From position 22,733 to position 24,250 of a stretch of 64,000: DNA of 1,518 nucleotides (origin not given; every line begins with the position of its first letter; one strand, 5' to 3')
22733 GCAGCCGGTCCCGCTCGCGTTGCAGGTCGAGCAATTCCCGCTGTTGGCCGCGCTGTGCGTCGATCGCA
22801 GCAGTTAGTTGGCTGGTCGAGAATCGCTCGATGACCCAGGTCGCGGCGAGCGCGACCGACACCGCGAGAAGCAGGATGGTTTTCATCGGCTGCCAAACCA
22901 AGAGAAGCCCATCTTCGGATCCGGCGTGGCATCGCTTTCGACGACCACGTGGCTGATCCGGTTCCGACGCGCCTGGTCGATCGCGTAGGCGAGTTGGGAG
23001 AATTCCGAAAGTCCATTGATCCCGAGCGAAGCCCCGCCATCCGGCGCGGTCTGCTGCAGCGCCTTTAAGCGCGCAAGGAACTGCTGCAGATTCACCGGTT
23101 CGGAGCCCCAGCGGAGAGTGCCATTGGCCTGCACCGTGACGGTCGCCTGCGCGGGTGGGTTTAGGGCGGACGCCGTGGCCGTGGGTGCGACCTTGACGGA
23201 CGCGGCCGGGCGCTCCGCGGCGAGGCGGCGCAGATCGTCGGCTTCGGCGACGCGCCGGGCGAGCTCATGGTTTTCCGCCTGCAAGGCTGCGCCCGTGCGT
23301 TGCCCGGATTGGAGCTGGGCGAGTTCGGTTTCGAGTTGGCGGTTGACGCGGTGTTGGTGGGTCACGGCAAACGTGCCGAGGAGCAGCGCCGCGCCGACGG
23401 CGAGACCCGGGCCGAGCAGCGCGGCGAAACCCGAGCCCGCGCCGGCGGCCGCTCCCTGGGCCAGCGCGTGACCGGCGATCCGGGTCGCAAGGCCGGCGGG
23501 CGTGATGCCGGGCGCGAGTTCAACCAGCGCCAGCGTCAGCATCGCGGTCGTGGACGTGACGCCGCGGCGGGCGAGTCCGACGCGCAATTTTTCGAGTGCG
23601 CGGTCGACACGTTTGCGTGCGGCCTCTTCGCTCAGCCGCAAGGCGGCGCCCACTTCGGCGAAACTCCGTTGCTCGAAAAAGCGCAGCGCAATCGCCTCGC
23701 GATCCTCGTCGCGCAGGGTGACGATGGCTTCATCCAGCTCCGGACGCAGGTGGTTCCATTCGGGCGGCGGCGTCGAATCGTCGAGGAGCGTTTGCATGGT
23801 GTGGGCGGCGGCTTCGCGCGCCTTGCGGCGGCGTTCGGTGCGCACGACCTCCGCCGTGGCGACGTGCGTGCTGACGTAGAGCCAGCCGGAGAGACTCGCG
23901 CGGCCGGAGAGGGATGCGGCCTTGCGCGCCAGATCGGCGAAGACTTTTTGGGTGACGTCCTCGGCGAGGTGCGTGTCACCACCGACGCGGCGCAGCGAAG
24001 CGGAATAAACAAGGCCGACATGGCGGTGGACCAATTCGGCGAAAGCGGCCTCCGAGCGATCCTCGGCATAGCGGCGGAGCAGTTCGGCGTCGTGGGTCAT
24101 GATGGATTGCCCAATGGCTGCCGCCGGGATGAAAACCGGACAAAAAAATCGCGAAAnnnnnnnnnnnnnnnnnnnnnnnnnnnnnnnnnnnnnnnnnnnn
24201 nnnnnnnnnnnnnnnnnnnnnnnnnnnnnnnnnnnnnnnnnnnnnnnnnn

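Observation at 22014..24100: Second membrane-tethered ECF sigma fusion, here with an ExbD/TolR-like C-terminal domain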

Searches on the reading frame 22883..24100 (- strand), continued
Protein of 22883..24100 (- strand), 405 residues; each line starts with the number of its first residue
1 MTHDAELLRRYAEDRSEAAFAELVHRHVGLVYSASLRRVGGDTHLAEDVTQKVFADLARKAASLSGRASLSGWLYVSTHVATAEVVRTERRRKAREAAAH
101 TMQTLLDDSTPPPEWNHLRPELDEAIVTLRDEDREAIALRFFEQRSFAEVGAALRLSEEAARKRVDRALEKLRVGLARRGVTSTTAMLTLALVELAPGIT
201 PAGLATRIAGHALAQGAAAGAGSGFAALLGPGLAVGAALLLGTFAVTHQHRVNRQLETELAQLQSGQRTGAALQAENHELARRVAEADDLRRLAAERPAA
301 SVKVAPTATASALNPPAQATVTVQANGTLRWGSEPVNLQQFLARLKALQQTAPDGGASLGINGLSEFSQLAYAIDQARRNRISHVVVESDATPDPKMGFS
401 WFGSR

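Call 37: fold_search(model_id=the predicted structure, library=pdb)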
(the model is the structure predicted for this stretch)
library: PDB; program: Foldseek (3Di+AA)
matches with E <= 10: 519; with E <= 0.001: 26
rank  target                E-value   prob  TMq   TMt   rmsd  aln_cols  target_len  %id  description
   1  9m9e_F                1.8e-06  1.00  0.16  0.36  21.6       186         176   27  Structural Basis of Pausing During Transcription Initiation in Mycobacterium tuberculosis (released 2026-01-14)
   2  4nqw_A                2.2e-05  1.00  0.21  0.54  13.6       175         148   25  Structure of Mycobacterium tuberculosis extracytoplasmic function sigma factor SigK in complex with the cytosolic doma (released 2014-01-22)
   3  5wur_A                2.8e-05  1.00  0.23  0.54   9.3       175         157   22  Crystal structure of SigW in complex with its anti-sigma RsiW, an oxdized form (released 2017-03-29)
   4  5wuq_B                3.0e-05  1.00  0.23  0.54   9.1       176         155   22  Crystal structure of SigW in complex with its anti-sigma RsiW, a zinc binding form (released 2017-03-29)
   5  6dv9_F                3.1e-05  1.00  0.18  0.39  25.5       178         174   25  Crystal structure of Mycobacterium tuberculosis transcription initiation complex(ECF sigma factor L) containing 5nt RN (released 2019-02-20)
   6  5wuq_A                4.0e-05  1.00  0.23  0.53  10.3       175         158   22  Crystal structure of SigW in complex with its anti-sigma RsiW, a zinc binding form (released 2017-03-29)
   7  8z6g_B                5.4e-05  1.00  0.20  0.46  12.7       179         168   23  the AlgU-MucAcyto complex structure in Pseudomonas aeruginosa (released 2024-05-08)
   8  9m98_F                5.4e-05  1.00  0.15  0.35  27.0       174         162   27  Structural Basis of Pausing During Transcription Initiation in Mycobacterium tuberculosis (released 2026-01-14)
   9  9m9d_F                6.6e-05  1.00  0.17  0.41  26.5       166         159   31  Structural Basis of Pausing During Transcription Initiation in Mycobacterium tuberculosis (released 2026-01-14)
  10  1or7_A                7.0e-05  1.00  0.22  0.47  11.0       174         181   24  Crystal Structure of Escherichia coli sigmaE with the Cytoplasmic Domain of its Anti-sigma RseA (released 2003-04-15)
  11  6kon_F                1.2e-04  1.00  0.16  0.33  25.7       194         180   21  Mycobacterium tuberculosis initial transcription complex comprising sigma H and 5'-OH RNA of 5 nt (released 2020-03-11)
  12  6in7_B                1.6e-04  1.00  0.18  0.40  12.6       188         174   22  Crystal structure of AlgU in complex with MucA(cyto) (released 2019-07-24)
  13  6kop_F                1.6e-04  1.00  0.17  0.40  26.8       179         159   20  Mycobacterium tuberculosis initial transcription complex comprising sigma H and 5'-OH RNA of 9 nt (released 2020-03-11)
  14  6koo_F                1.6e-04  1.00  0.16  0.33  26.5       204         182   18  Mycobacterium tuberculosis initial transcription complex comprising sigma H and 5'-OH RNA of 7 nt (released 2020-03-11)
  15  8z6g_D                1.7e-04  1.00  0.18  0.41  13.3       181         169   22  the AlgU-MucAcyto complex structure in Pseudomonas aeruginosa (released 2024-05-08)
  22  8pek_MODEL_1_A        8.2e-04  1.00  0.17  0.61  10.7        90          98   18  Structure of the dimeric, periplasmic domain of ExbD (released 2023-09-06)
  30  8p9r_A                5.5e-03  1.00  0.16  0.78   2.2        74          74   15  Structure of the periplasmic domain of ExbD from E. coli in complex with TonB (released 2023-09-06)
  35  8vgc_A                1.0e-02  1.00  0.16  0.76   2.1        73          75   15  Complex of ExbD with D-box peptide: Orthorhombic form (released 2024-02-14)
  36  5by4                  1.1e-02  1.00  0.16  0.55  12.5       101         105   19  Structure and function of the Escherichia coli Tol-Pal stator protein TolR (released 2015-09-16)
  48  8p9r_B                3.9e-02  1.00  0.16  0.78   2.1        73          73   15  Structure of the periplasmic domain of ExbD from E. coli in complex with TonB (released 2023-09-06)
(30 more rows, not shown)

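Call 43: search_protein_families(library=pfam, proteins=[L002:12887-14431:-], max_evalue=0.01)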
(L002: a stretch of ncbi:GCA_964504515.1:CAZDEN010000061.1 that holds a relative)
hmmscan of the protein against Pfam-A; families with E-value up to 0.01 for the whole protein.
L002:12887-14431:- (514 aa): 3 families
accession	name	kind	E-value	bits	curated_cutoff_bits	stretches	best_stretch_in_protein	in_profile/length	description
PF04545.22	Sigma70_r4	-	8.2e-10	38.5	24.1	1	126-174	2-50/50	Sigma-70, region 4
PF04542.20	Sigma70_r2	-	1e-08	35.3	24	1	23-92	1-71/71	Sigma-70 region 2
PF08281.18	Sigma70_r4_2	-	1.7e-06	28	25.7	1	122-172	4-54/54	Sigma-70, region 4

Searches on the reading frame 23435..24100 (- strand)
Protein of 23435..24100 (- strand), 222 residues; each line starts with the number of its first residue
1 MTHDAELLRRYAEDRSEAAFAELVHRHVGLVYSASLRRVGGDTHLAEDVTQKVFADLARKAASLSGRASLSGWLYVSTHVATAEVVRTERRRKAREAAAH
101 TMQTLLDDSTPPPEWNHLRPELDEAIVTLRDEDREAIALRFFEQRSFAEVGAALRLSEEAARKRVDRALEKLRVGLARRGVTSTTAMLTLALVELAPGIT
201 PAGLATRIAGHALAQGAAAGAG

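Call 56: find_related_loci(query=A7, collection=genome_contigs, flank=3500)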
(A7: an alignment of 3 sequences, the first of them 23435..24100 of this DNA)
Query A7 (222 aa) in genome_contigs; peptide patterns used: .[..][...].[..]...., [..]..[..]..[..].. (x = any residue, [..] = any of these).
596 stretches matched a pattern (row limit reached: there are more); 295 encode a relative of the query (tblastn E <= 1e-3); the best 80 are kept; 80 distinct loci.
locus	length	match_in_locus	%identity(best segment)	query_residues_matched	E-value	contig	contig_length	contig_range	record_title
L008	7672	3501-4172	64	1-222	5e-78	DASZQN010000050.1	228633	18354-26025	MAG TPA_asm: Opitutaceae bacterium isolate SMAG_U5999 k141_368338, whole genome shotgun sequence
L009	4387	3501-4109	64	3-204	1e-75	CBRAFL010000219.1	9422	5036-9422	MAG TPA_asm: uncultured bacterium isolate SRR11839386_binner123_Refined_37 genome assembly, contig: ERZ27397408.2959, wh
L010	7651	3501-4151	59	1-217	3e-74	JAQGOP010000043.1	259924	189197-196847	MAG: Verrucomicrobia bacterium isolate RYN_616 scaffold_923986, whole genome shotgun sequence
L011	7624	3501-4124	60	1-208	8e-73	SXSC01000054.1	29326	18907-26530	MAG: Opitutaceae bacterium isolate F1-140-MAGs074 F1-140__c87172, whole genome shotgun sequence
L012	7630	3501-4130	59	1-208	4e-72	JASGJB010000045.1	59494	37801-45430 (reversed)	MAG: Nibricoccus sp. isolate 5N387 JMF-2111-06-0005.ont.bin.387_44, whole genome shotgun sequence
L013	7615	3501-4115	59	1-206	6e-71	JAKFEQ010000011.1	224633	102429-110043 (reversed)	MAG: Opitutaceae bacterium isolate LC077 contig-124_30, whole genome shotgun sequence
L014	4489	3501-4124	62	1-208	5e-70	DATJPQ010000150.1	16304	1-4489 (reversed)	MAG TPA_asm: Opitutaceae bacterium isolate SMAG_U14917 k141_3094025, whole genome shotgun sequence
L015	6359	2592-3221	58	1-210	2e-69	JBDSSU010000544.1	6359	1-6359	MAG: Opitutaceae bacterium isolate cluster1_bin.541 k127_15772144, whole genome shotgun sequence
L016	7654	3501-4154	59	1-218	2e-69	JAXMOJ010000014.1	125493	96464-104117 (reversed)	MAG: Cephaloticoccus sp. isolate EC_MBin.50 ECX_254CoAssmbCtg, whole genome shotgun sequence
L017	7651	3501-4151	55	1-219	8e-69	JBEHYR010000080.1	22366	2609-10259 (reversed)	MAG: Verrucomicrobiota bacterium isolate ESF1.bin.58 NODE_2283_length_22366_cov_38.692235, whole genome shotgun sequence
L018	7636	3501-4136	56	1-214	1e-69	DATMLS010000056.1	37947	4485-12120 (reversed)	MAG TPA_asm: Opitutaceae bacterium isolate SMAG_U12803 k141_2040749, whole genome shotgun sequence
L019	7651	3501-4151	55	1-215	2e-68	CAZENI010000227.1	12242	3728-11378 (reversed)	MAG TPA_asm: uncultured Opitutus sp. isolate SRP292972_co3_40 genome assembly, contig: NODE_2292_length_12242_cov_4.3646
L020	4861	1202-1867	53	1-222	2e-68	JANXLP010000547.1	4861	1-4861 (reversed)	MAG: Opitutaceae bacterium isolate 336R_concoct_124_sub 336R_k141_2729883, whole genome shotgun sequence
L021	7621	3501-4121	56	1-206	4e-68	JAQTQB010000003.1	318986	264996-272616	MAG: Verrucomicrobiales bacterium isolate STB_13 NODE_66_length_318986_cov_10.446056_Sandtown_B, whole genome shotgun se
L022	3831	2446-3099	58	1-215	1e-67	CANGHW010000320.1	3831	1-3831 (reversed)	MAG: Opitutae bacterium isolate Jr-28jun17-119 genome assembly, contig: Jr-28jun17-C38322, whole genome shotgun sequence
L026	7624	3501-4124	58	1-208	3e-66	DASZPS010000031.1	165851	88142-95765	MAG TPA_asm: Lacunisphaera sp. isolate SMAG_U5977 k141_757517, whole genome shotgun sequence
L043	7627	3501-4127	56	1-209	9e-63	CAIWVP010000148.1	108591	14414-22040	MAG: uncultured Verrucomicrobia bacterium isolate Ja2_bin-1724 genome assembly, contig: bin-1724:148/211, whole genome s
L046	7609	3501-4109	54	2-204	1e-61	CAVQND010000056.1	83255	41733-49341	MAG: uncultured bacterium isolate MFD03726.bin.2.4 genome assembly, contig: contig_25562, whole genome shotgun sequence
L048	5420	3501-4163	50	1-221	1e-61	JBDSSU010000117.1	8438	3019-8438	MAG: Opitutaceae bacterium isolate cluster1_bin.541 k127_8941944, whole genome shotgun sequence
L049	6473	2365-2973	54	2-204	3e-61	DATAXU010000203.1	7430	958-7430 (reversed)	MAG TPA_asm: Verrucomicrobiia bacterium isolate SMAG_U5661 k141_1954603, whole genome shotgun sequence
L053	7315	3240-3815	61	1-192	1e-60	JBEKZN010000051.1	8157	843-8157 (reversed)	MAG: Opitutales bacterium isolate SPRUCE 70 SPRUCE_70_51, whole genome shotgun sequence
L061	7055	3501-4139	50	1-213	3e-59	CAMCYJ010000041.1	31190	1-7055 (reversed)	MAG: Akkermansia muciniphila isolate MiE-22jul19-69 genome assembly, contig: MiE-22jul19-C1150, whole genome shotgun seq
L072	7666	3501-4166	53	1-222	4e-58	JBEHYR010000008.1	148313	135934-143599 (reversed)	MAG: Verrucomicrobiota bacterium isolate ESF1.bin.58 NODE_130_length_148313_cov_39.746225, whole genome shotgun sequence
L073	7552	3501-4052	57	1-184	4e-58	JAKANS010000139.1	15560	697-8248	MAG: bacterium isolate WY5.bin88 NODE_6225_length_15560_cov_2.477289, whole genome shotgun sequence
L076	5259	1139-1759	53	1-208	1e-57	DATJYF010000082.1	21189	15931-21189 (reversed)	MAG TPA_asm: Opitutaceae bacterium isolate SMAG_U15145 k141_1128250, whole genome shotgun sequence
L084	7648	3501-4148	52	1-219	8e-56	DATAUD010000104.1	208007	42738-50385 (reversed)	MAG TPA_asm: Verrucomicrobiia bacterium isolate SMAG_U5563 k141_344127, whole genome shotgun sequence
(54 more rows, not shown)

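Call 61: search_protein_families(library=pfam, proteins=[L026:3501-5141:+, L010:3501-4844:+, L008:3501-4760:+, L061:3501-5042:+, L053:3240-4904:+, L043:3501-4964:+, L049:2365-4191:+, L084:3501-5078:+, L046:3501-6374:+, L073:3501-5177:+], max_evalue=0.01)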
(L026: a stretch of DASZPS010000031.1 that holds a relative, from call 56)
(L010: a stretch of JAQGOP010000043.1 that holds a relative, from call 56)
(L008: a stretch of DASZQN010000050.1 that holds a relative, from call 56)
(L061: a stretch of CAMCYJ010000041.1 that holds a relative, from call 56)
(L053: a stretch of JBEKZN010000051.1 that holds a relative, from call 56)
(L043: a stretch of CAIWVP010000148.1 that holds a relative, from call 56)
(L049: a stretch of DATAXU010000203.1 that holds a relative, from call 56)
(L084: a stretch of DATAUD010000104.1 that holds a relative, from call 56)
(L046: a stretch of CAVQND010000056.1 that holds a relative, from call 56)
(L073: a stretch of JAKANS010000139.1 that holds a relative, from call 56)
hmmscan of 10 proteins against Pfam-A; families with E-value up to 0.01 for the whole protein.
L026:3501-5141:+ (547 aa): 3 families
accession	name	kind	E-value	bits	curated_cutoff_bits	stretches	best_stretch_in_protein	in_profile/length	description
PF04542.20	Sigma70_r2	-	1.3e-10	41.3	24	1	23-92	1-71/71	Sigma-70 region 2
PF04545.22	Sigma70_r4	-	1.4e-09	37.7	24.1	1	126-173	2-49/50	Sigma-70, region 4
PF08281.18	Sigma70_r4_2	-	3.4e-09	36.7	25.7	1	121-172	3-54/54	Sigma-70, region 4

L010:3501-4844:+ (448 aa): 4 families
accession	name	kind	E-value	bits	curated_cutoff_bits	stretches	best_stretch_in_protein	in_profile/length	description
PF03544.19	TonB_C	-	1.1e-10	42.2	24.6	1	352-421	3-73/79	Gram-negative bacterial TonB protein C-terminal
PF04545.22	Sigma70_r4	-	9.6e-09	35.1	24.1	1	125-172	1-48/50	Sigma-70, region 4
PF08281.18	Sigma70_r4_2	-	8.7e-08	32.1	25.7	1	122-172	4-54/54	Sigma-70, region 4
PF04542.20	Sigma70_r2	-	3.5e-07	30.4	24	1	23-92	1-71/71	Sigma-70 region 2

L008:3501-4760:+ (420 aa): 5 families
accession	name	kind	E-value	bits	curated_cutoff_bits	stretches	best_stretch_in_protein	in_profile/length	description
PF04545.22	Sigma70_r4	-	1.2e-09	38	24.1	1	130-176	4-50/50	Sigma-70, region 4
PF04542.20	Sigma70_r2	-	1.5e-08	34.7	24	1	23-92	1-71/71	Sigma-70 region 2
PF08281.18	Sigma70_r4_2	-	7e-08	32.4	25.7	1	124-174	4-54/54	Sigma-70, region 4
PF02472.21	ExbD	-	9.5e-05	22.9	25.4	1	307-392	41-122/128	Biopolymer transport protein ExbD/TolR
PF13404.12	HTH_AsnC-type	-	0.0084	16.3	27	0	147-169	18-40/42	AsnC-type helix-turn-helix domain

L061:3501-5042:+ (514 aa): 4 families
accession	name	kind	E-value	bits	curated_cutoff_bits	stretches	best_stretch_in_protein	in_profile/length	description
PF04542.20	Sigma70_r2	-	1.1e-08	35.2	24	1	23-92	1-71/71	Sigma-70 region 2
PF08281.18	Sigma70_r4_2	-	1.7e-08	34.4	25.7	1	122-172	4-54/54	Sigma-70, region 4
PF04545.22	Sigma70_r4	-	1.9e-08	34.1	24.1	1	127-174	3-50/50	Sigma-70, region 4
PF13404.12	HTH_AsnC-type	-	0.0046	17.2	27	0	146-167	19-40/42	AsnC-type helix-turn-helix domain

L053:3240-4904:+ (555 aa): 4 families
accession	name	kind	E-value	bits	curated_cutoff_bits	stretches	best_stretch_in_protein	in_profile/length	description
PF04545.22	Sigma70_r4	-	9.1e-09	35.2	24.1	1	125-172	1-48/50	Sigma-70, region 4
PF08281.18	Sigma70_r4_2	-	1.5e-07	31.4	25.7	1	121-172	3-54/54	Sigma-70, region 4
PF04542.20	Sigma70_r2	-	4.9e-07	29.9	24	1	23-92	1-71/71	Sigma-70 region 2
PF22451.2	NirdL-like_HTH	-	0.0083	16.1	27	0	145-170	17-42/47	Siroheme decarboxylase NirDL-like HTH domain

L043:3501-4964:+ (488 aa): 4 families
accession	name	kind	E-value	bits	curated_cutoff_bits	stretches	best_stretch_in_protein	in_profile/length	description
PF04542.20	Sigma70_r2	-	1.2e-11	44.7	24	1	23-91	1-70/71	Sigma-70 region 2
PF04545.22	Sigma70_r4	-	4.9e-10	39.2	24.1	1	125-174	1-50/50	Sigma-70, region 4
PF08281.18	Sigma70_r4_2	-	7.8e-08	32.3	25.7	1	122-172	4-54/54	Sigma-70, region 4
PF13404.12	HTH_AsnC-type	-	0.0073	16.5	27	0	145-167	18-40/42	AsnC-type helix-turn-helix domain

L049:2365-4191:+ (609 aa): 6 families
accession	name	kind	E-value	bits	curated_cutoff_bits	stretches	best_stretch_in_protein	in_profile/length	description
PF04545.22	Sigma70_r4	-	9.2e-11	41.5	24.1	1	124-172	1-49/50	Sigma-70, region 4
PF08281.18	Sigma70_r4_2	-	2e-09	37.4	25.7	1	121-171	4-54/54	Sigma-70, region 4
PF04542.20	Sigma70_r2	-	4.1e-09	36.6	24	1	22-91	1-71/71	Sigma-70 region 2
PF13181.12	TPR_8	-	0.0027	18.2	25.7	0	483-507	6-30/34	Tetratricopeptide repeat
PF06305.16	LapA_dom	-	0.0044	17.3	28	0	68-95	31-55/64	Lipopolysaccharide assembly protein A domain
PF04977.20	DivIC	-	0.0064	16.7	28.9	0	242-295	4-57/80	Septum formation initiator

L084:3501-5078:+ (526 aa): 3 families
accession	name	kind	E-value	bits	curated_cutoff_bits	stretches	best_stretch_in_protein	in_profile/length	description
PF04545.22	Sigma70_r4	-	3.5e-10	39.7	24.1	1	123-171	2-50/50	Sigma-70, region 4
PF08281.18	Sigma70_r4_2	-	5.7e-09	35.9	25.7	1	118-169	3-54/54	Sigma-70, region 4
PF04542.20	Sigma70_r2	-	6.8e-08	32.6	24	1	22-91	1-71/71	Sigma-70 region 2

L046:3501-6374:+ (958 aa): 12 families
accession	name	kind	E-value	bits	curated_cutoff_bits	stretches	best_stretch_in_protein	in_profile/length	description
PF13620.12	CarboxypepD_reg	-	2e-30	105.4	32.3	2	497-565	2-71/82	Carboxypeptidase regulatory-like domain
PF04545.22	Sigma70_r4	-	1.5e-10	40.9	24.1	1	124-173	1-50/50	Sigma-70, region 4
PF08281.18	Sigma70_r4_2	-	6.1e-10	39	25.7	1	120-171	3-54/54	Sigma-70, region 4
PF04542.20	Sigma70_r2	-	1.2e-08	35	24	1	22-91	1-71/71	Sigma-70 region 2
PF02369.22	Big_1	-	1.8e-08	34.8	34.9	0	396-443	24-63/93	Bacterial Ig-like domain (group 1)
PF13715.12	CarbopepD_reg_2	-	4e-07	30.4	32.2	1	497-565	1-66/88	CarboxypepD_reg-like domain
PF20598.4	DUF6795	-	2.8e-06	28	27.4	1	866-916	1-46/103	Domain of unknown function (DUF6795)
PF00775.27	Dioxygenase_C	-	3.4e-05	23.8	27.3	0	392-450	31-94/182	Dioxygenase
PF24107.1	DUF7382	-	0.00082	19.6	27.4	0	578-595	20-37/65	Domain of unknown function (DUF7382)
PF25020.1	TTR_TEN1-4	-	0.0048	17.2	27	0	390-419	6-35/86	Teneurin TTR-like domain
PF14686.12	fn3_3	-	0.0077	16.4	24.4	0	900-927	26-53/75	Polysaccharide lyase family 4, domain II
PF16371.11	MetallophosN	-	0.0093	16.6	35.6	0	818-844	23-49/77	N terminal of Calcineurin-like phosphoesterase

L073:3501-5177:+ (559 aa): 3 families
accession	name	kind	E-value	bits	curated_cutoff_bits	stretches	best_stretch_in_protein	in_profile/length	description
PF04542.20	Sigma70_r2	-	2.1e-11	43.9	24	1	23-92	1-71/71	Sigma-70 region 2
PF04545.22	Sigma70_r4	-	1.5e-10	40.9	24.1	1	125-174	1-50/50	Sigma-70, region 4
PF08281.18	Sigma70_r4_2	-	7.9e-07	29.1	25.7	1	122-172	4-54/54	Sigma-70, region 4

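Call 74: search_protein_families(library=pfam, proteins=[L020:1202-2551:+, L048:3501-4850:+, L072:3501-4880:+, L076:1139-2635:+, L012:3501-4832:+, L012:4873-5619:+], max_evalue=1)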
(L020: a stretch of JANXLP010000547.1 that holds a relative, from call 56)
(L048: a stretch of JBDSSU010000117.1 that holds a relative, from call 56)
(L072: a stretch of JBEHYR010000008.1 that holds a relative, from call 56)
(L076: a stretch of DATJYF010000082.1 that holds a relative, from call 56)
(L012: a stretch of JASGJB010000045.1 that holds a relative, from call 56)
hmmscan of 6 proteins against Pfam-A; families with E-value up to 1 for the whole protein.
L020:1202-2551:+ (450 aa): 4 families
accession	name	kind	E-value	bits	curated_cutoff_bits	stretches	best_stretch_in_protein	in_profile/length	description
PF04542.20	Sigma70_r2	-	1e-08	35.2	24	1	23-92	1-71/71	Sigma-70 region 2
PF08281.18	Sigma70_r4_2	-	2.8e-08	33.7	25.7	1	122-172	4-54/54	Sigma-70, region 4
PF04545.22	Sigma70_r4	-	4.2e-08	33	24.1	1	125-173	1-49/50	Sigma-70, region 4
PF01957.25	NfeD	-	0.018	15.7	29.1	1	388-447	3-55/57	NfeD-like C-terminal, partner-binding domain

L048:3501-4850:+ (450 aa): 5 families
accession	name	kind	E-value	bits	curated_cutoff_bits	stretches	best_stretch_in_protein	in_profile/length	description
PF08281.18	Sigma70_r4_2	-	1.8e-10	40.8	25.7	1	121-172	3-54/54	Sigma-70, region 4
PF04542.20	Sigma70_r2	-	1.2e-08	35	24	1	23-92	1-71/71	Sigma-70 region 2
PF04545.22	Sigma70_r4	-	1.3e-08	34.6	24.1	1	127-173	3-49/50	Sigma-70, region 4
PF01957.25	NfeD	-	0.025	15.2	29.1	1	391-447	6-55/57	NfeD-like C-terminal, partner-binding domain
PF20721.2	C19orf12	-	0.17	12.1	30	1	199-266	60-131/163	C19orf12-like protein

L072:3501-4880:+ (460 aa): 5 families
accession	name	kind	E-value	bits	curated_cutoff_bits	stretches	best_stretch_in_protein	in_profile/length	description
PF08281.18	Sigma70_r4_2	-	6.6e-10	38.9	25.7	1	122-172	4-54/54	Sigma-70, region 4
PF04545.22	Sigma70_r4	-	4.4e-08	33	24.1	1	126-173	2-49/50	Sigma-70, region 4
PF04542.20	Sigma70_r2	-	1.4e-07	31.7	24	1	23-91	1-70/71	Sigma-70 region 2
PF01957.25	NfeD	-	0.023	15.3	29.1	1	398-458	3-56/57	NfeD-like C-terminal, partner-binding domain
PF22451.2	NirdL-like_HTH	-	0.21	11.6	27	1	145-164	17-36/47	Siroheme decarboxylase NirDL-like HTH domain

L076:1139-2635:+ (499 aa): 12 families
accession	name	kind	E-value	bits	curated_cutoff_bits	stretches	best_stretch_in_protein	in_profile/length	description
PF08281.18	Sigma70_r4_2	-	1e-11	44.7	25.7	1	121-171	4-54/54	Sigma-70, region 4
PF04545.22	Sigma70_r4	-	2e-10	40.5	24.1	1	125-173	2-50/50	Sigma-70, region 4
PF04542.20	Sigma70_r2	-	8.3e-07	29.2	24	1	23-90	1-69/71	Sigma-70 region 2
PF13404.12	HTH_AsnC-type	-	0.017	15.4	27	1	144-166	18-40/42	AsnC-type helix-turn-helix domain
PF05762.20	VWA_CoxE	-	0.018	14.9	26.4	1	217-307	125-215/222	VWA domain containing CoxE-like protein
PF20990.2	DUF2207_C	-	0.024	14.8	33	1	135-272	75-204/247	Predicted membrane protein (DUF2207) C-terminal domain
PF12833.13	HTH_18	-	0.058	14.1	33.6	1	161-198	26-63/80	Helix-turn-helix domain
PF00196.25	GerE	-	0.077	13.1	23.5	0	133-174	7-48/57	Bacterial regulatory proteins, luxR family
PF13094.11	CENP-Q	-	0.14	12.7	28.5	1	259-326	30-97/162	CENP-Q, a CENPA-CAD centromere complex subunit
PF24319.2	DUF7491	-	0.36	11.5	30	1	256-310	33-87/90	Coiled-coil region of unknown function (DUF7491)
PF09766.14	FmiP_Thoc5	-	0.62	9.7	29.4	0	258-327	93-163/362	Fms-interacting protein/Thoc5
PF20882.2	Sos7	-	0.67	10.6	27.3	0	279-318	34-73/75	Kinetochore protein Sos7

L012:3501-4832:+ (444 aa): 6 families
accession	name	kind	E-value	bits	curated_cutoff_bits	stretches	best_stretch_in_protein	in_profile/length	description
PF03544.19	TonB_C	-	6.6e-20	71.8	24.6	1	357-433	2-79/79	Gram-negative bacterial TonB protein C-terminal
PF04545.22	Sigma70_r4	-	1.1e-11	44.5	24.1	1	127-175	1-49/50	Sigma-70, region 4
PF08281.18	Sigma70_r4_2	-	6.1e-10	39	25.7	1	124-174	4-54/54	Sigma-70, region 4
PF04542.20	Sigma70_r2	-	1.3e-06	28.5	24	1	23-92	1-71/71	Sigma-70 region 2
PF13404.12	HTH_AsnC-type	-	0.038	14.3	27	1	147-169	18-40/42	AsnC-type helix-turn-helix domain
PF22451.2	NirdL-like_HTH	-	0.071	13.1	27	1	147-169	17-39/47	Siroheme decarboxylase NirDL-like HTH domain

L012:4873-5619:+ (249 aa): 2 families
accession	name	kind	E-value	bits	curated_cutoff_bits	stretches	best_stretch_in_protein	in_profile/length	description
PF20570.3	DUF6779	-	0.015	16.4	28.1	1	4-90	10-96/108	Domain of unknown function (DUF6779)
PF09675.16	Chlamy_scaf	-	0.015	15.8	25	1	149-193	71-114/134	Chlamydia-phage Chp2 scaffold (Chlamy_scaf)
